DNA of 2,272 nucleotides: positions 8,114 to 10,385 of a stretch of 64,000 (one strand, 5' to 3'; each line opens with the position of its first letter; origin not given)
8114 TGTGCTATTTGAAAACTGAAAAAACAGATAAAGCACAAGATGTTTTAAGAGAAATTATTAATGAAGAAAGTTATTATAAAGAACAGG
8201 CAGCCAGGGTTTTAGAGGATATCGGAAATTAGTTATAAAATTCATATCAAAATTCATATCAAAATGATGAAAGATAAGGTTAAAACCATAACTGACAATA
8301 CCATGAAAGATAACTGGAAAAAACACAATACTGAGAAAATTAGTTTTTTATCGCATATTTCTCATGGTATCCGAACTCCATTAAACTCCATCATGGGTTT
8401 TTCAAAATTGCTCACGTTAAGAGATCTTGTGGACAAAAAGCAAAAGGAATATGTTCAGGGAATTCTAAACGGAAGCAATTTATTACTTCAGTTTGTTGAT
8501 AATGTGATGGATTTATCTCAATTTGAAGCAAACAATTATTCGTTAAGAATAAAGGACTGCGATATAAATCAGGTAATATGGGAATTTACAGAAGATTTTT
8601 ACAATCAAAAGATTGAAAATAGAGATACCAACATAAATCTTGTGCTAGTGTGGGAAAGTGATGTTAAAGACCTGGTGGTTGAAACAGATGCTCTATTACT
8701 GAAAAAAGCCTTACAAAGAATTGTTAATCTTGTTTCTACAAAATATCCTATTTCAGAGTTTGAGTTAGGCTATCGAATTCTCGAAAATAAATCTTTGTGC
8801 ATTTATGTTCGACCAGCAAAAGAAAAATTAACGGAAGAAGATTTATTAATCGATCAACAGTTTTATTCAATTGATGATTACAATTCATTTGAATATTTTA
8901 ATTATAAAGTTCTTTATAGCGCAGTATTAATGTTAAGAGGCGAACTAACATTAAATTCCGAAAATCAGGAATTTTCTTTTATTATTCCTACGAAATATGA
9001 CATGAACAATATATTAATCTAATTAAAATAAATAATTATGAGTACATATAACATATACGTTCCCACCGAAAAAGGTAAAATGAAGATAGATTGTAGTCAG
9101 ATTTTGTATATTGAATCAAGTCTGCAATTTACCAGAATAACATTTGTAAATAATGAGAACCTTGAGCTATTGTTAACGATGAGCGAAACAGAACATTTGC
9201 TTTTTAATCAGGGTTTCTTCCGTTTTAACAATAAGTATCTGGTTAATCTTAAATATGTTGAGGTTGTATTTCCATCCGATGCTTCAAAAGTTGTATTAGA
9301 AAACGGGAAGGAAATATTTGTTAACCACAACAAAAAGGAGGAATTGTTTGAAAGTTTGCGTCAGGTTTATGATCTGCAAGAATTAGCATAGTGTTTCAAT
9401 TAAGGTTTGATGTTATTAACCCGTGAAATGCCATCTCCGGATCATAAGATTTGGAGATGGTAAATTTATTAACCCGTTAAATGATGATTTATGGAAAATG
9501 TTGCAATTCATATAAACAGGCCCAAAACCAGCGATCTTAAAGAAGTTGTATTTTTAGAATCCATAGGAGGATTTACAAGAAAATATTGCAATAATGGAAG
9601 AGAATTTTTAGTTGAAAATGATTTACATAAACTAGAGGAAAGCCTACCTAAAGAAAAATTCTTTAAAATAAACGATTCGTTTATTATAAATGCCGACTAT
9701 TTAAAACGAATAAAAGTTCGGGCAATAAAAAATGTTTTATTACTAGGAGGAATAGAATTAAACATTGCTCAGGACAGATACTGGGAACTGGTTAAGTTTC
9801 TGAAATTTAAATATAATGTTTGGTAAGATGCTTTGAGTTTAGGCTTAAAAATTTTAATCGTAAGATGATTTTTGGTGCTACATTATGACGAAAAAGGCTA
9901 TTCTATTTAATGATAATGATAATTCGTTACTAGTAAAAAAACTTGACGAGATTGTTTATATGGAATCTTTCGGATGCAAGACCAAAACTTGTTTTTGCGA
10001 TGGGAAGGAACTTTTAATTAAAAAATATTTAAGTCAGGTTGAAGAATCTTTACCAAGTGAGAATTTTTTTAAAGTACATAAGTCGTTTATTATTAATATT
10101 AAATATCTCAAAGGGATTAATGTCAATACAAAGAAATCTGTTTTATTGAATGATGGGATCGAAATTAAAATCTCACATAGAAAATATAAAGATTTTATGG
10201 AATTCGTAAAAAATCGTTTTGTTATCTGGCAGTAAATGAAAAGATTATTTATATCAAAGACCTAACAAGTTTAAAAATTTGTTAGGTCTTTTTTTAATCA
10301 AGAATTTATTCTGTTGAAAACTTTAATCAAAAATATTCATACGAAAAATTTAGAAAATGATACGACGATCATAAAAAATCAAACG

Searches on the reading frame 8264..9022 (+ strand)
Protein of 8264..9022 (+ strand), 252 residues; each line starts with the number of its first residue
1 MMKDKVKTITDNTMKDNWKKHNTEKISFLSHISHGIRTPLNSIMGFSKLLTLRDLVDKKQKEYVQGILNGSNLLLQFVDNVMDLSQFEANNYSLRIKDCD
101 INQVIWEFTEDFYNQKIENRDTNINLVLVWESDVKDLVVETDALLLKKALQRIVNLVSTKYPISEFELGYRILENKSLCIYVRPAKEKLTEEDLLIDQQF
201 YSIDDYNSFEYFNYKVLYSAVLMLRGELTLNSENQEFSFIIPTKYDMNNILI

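Call 3: search_protein_families(library=pfam, proteins=[window:8264-9022:+], max_evalue=0.01)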
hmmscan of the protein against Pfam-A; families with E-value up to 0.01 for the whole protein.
window:8264-9022:+ (252 aa): 1 family
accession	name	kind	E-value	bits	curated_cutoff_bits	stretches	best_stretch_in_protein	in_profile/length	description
PF00512.31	HisKA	-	3.3e-15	56.3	26.9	1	26-89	3-65/66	His Kinase A (phospho-acceptor) domain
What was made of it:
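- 8264..9022 (+): HisKA-only protein. No HATPase_c domain was detected. Pfam HisKA 56.3 bits (call 3).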

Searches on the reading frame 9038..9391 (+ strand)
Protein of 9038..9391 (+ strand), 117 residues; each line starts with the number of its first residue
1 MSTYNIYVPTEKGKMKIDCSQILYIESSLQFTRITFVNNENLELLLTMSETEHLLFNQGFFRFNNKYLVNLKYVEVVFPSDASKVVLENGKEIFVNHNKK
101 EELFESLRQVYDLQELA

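Call 3: search_protein_families(library=pfam, proteins=[window:9038-9391:+], max_evalue=0.01)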
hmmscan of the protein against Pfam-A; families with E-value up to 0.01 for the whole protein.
window:9038-9391:+ (117 aa): 1 family
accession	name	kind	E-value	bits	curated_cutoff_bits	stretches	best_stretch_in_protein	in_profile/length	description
PF04397.21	LytTR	-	4.5e-13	49.7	22.6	1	15-107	4-97/98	LytTr DNA-binding domain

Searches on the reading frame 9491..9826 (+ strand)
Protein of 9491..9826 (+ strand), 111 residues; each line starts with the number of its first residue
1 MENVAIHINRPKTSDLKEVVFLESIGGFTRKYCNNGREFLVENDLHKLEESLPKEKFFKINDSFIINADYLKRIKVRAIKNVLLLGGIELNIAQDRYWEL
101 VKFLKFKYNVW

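Call 3: search_protein_families(library=pfam, proteins=[window:9491-9826:+], max_evalue=0.01)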
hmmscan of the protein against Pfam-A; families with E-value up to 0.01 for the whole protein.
window:9491-9826:+ (111 aa): 1 family
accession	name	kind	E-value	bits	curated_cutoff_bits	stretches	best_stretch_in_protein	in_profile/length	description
PF04397.21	LytTR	-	5.1e-10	39.9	22.6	1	15-104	7-97/98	LytTr DNA-binding domain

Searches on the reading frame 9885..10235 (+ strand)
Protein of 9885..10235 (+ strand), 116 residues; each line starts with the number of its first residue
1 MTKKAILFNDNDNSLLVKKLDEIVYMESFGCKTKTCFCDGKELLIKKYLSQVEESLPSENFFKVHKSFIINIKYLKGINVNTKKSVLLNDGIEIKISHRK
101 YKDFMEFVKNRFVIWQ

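Call 3: search_protein_families(library=pfam, proteins=[window:9885-10235:+], max_evalue=0.01)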
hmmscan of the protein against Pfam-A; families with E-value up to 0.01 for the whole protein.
window:9885-10235:+ (116 aa): 1 family
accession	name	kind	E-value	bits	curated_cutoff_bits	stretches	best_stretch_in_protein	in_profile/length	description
PF04397.21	LytTR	-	1e-17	64.6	22.6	1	17-107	5-96/98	LytTr DNA-binding domain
